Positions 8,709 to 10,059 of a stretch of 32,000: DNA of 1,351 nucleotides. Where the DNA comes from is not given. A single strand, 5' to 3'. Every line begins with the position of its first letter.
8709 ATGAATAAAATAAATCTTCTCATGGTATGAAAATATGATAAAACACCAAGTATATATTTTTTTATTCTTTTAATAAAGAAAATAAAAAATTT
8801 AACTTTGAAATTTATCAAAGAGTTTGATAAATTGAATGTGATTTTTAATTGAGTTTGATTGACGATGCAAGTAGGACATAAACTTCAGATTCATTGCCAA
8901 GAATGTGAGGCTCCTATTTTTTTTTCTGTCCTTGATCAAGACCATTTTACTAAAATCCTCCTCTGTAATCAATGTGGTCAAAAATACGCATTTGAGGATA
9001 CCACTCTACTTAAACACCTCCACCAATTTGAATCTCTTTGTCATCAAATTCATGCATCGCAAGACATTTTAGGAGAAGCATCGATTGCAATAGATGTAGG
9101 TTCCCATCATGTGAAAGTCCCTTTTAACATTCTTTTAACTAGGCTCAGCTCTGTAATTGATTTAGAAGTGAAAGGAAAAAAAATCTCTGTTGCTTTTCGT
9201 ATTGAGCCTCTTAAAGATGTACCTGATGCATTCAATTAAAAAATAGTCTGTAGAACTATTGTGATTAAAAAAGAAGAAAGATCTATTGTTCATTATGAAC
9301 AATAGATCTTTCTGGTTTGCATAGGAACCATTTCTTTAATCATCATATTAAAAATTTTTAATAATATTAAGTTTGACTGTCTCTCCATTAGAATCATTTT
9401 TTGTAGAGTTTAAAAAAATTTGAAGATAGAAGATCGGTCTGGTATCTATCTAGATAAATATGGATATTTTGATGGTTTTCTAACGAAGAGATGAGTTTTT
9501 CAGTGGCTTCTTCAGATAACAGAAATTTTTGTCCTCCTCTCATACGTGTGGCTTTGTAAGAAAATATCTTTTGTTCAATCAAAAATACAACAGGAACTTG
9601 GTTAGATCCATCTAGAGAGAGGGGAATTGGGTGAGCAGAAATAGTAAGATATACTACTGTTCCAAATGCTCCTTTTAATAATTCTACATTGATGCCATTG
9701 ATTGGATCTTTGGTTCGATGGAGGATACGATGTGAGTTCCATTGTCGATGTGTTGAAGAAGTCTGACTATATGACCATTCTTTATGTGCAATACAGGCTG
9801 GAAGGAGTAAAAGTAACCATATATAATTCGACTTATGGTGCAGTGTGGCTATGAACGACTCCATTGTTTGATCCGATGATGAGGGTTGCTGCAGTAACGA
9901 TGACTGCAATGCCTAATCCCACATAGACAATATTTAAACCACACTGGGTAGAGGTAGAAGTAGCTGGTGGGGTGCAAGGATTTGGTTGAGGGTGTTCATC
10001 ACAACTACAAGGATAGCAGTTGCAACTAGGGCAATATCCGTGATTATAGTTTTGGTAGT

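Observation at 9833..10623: Adjacent paralogous small Cys/His-rich exported proteins with a C-terminal TM anchor and an OmcA-like DPCAP motif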

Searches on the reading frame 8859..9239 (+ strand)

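Call 4: search_protein_families(library=pfam, proteins=[window:8859-9239:+], max_evalue=1)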
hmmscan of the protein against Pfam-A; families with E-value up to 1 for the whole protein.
window:8859-9239:+ (126 aa): 9 families
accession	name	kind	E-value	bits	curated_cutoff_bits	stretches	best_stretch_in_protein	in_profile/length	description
PF13451.12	zf_Tbcl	-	0.013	15.9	24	1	11-31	5-25/48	Probable treble clef domain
PF25429.1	zf-POGZ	-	0.035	15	27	1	11-39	3-28/43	POGZ-like double zinc finger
PF19437.4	VCIP135_N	-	0.039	14.1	27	1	14-87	19-85/169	VCIP135 N-terminal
PF13717.11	Zn_ribbon_4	-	0.042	14.2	30.3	1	36-50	5-19/36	zinc-ribbon domain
PF25208.1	DUF7838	-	0.051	13.9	28.5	1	1-17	24-40/55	Domain of unknown function (DUF7838)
PF07191.17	Zn_ribbon_6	-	0.076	13.5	25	1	7-43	13-39/67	Double zinc ribbon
PF25206.1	DUF7836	-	0.084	13.2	26.7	0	34-67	8-39/59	Domain of unknown function (DUF7836)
PF23137.1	HVO_0758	-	0.16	12.3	27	1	11-43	21-52/55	HVO_0758 mu-protein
PF05129.18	Zn_ribbon_Elf1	-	0.24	11.9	29.8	1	11-57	23-70/79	Transcription elongation factor Elf1 like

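Call 6: search_protein_families(library=ncbifam, proteins=[window:8859-9239:+], max_evalue=0.1)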
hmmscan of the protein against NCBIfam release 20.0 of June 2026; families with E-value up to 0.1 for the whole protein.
window:8859-9239:+ (126 aa): 2 families
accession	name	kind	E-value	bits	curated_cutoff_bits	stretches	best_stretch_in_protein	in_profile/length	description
NF041070.1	carrier_LysW_Arch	domain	0.031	14.3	75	1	11-46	3-36/57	alpha-aminoadipate/glutamate carrier protein LysW/ArgW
NF047912.1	ECs_2282_CxxC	subfamily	0.047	13.6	37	1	10-47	2-41/60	ECs_2282 family putative zinc-binding protein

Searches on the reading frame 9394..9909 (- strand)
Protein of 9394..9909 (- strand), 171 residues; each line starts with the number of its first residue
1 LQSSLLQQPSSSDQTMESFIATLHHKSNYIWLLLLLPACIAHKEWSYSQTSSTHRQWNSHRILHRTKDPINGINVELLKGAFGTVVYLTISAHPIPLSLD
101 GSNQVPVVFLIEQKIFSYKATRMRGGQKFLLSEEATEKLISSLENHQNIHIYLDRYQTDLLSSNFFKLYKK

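Call 4: search_protein_families(library=pfam, proteins=[window:9394-9909:-], max_evalue=1)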
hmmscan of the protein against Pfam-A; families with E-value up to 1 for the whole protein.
window:9394-9909:- (171 aa): 0 families

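Call 6: search_protein_families(library=ncbifam, proteins=[window:9394-9909:-], max_evalue=0.1)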
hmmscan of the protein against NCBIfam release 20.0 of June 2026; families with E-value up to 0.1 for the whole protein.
window:9394-9909:- (171 aa): 0 families

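Call 42: search_solved_structures(query=A5, max_evalue=10)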
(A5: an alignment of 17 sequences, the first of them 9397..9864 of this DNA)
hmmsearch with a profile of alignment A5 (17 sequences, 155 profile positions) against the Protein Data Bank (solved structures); distinct sequences matched with E-value up to 10: 2.
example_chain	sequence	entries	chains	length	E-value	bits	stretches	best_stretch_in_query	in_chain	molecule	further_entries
3zob_A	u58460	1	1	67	0.5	12.9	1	47-98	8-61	HOMEOBOX PROTEIN ENGRAILED-2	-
2zfd_B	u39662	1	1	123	1.7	11.2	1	25-77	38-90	Putative uncharacterized protein T20L15_90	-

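Call 45: search_protein_families(library=pfam, alignment_id=A5, max_evalue=1)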
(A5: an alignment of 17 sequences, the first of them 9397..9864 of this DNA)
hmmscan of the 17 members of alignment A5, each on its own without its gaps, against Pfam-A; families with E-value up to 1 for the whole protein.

A. member 1, window:9397-9864:- (156 aa): 0 families

B. families by the number of members that match (of 17 scanned): 4 families
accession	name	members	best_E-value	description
PF05226.16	CHASE2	3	0.0079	CHASE2 domain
PF24832.1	DUF7716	1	0.13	Domain of unknown function (DUF7716)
PF06674.16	DUF1176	1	0.19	Protein of unknown function (DUF1176)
PF00879.23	Defensin_propep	1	0.72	Defensin propeptide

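Call 51: predict_structure(protein=window:9397-9864:-)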
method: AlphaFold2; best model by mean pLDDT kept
length: 156 residues; sequences in the alignment: 1
mean_pLDDT: 54.9   pTM: 0.53
mean pLDDT of the five models: 54.9, 44.2, 43.7, 36.8, 36.0
residues with pLDDT >= 90: 0; 70-90: 46; 50-70: 44; < 50: 66
segments of 3 or more residues with pLDDT < 50: 1-45, 54-57, 141-156
pLDDT, mean of each block of 10 residues (from residue 1): 29 35 27 30 51 49 60 62 65 77 80 80 80 67 45 35
secondary structure, 60 per line:
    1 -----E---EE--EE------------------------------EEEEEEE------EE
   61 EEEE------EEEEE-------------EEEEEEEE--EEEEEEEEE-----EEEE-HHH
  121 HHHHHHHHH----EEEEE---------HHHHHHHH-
elements in order: E46-52 E59-64 E71-75 E89-96 E99-107 E113-116 H118-129 E134-138 H148-155

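Call 56: fold_search(model_id=the predicted structure, library=pdb)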
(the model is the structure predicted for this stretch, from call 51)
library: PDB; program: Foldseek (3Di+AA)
matches with E <= 10: 423; with E <= 0.001: 0
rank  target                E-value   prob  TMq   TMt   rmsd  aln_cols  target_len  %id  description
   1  4v96_BA               1.4e-01  0.20  0.18  0.18  17.6       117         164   13  The structure of a 1.8 MDa viral genome injection device suggests alternative infection mechanisms (released 2014-07-09)
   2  2f0c_A                1.5e-01  0.21  0.19  0.19  18.4       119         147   13  Structure of the Receptor Binding Protein (ORF49, bbp) from lactophage tp901-1 (released 2006-03-28)
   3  4v96_B1               1.7e-01  0.16  0.18  0.17  17.5       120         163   12  The structure of a 1.8 MDa viral genome injection device suggests alternative infection mechanisms (released 2014-07-09)
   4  3ejc                  2.1e-01  0.20  0.18  0.18  17.6       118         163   13  Full length Receptor Binding Protein from Lactococcal phage TP901-1 (released 2009-10-06)
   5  1w90_A                2.2e-01  0.06  0.16  0.16  12.8       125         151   11  CBM29-2 mutant D114A: Probing the Mechanism of Ligand Recognition by Family 29 Carbohydrate Binding Modules (released 2005-03-18)
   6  1w9f_A                2.5e-01  0.06  0.16  0.16  12.8       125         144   11  CBM29-2 mutant R112A: Probing the Mechanism of Ligand Recognition by Family 29 Carbohydrate Binding Modules (released 2005-03-22)
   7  2bt8                  3.0e-01  0.11  0.21  0.20  21.2       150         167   15  Structure of the C-terminal receptor-binding domain of avian reovirus fibre sigmaC, space group P6322. (released 2005-11-03)
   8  1w8z_A                3.0e-01  0.05  0.16  0.16  12.6       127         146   11  CBM29-2 mutant K85A: Probing the Mechanism of Ligand Recognition by Family 29 Carbohydrate Binding Modules (released 2005-03-22)
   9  2f0c_B                3.1e-01  0.15  0.18  0.19  17.7       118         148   13  Structure of the Receptor Binding Protein (ORF49, bbp) from lactophage tp901-1 (released 2006-03-28)
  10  7xsh_A                3.3e-01  0.28  0.23  0.08  11.8        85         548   10  Crystal structure of ClAgl29B bound with L-glucose (released 2023-01-18)
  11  4hep_A                3.3e-01  0.10  0.18  0.17  16.6       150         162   11  Complex of lactococcal phage TP901-1 with a llama vHH (vHH17) binder (nanobody) (released 2013-03-20)
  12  3hg0_C                3.5e-01  0.10  0.18  0.20  17.4       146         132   11  Crystal structure of a DARPin in complex with ORF49 from Lactococcal phage TP901-1 (released 2009-09-08)
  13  2d9r                  3.7e-01  0.60  0.31  0.47   4.7        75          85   13  Structure of Conserved Protein of Unknown Function PG0164 from Porphyromonas gingivalis [W83] (released 2006-01-24)
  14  4v96_Bh               3.7e-01  0.14  0.18  0.18  17.8       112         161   13  The structure of a 1.8 MDa viral genome injection device suggests alternative infection mechanisms (released 2014-07-09)
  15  4hem_C                3.7e-01  0.13  0.18  0.20  16.9       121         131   12  Llama vHH-02 binder of ORF49 (RBP) from lactococcal phage TP901-1 (released 2013-03-20)
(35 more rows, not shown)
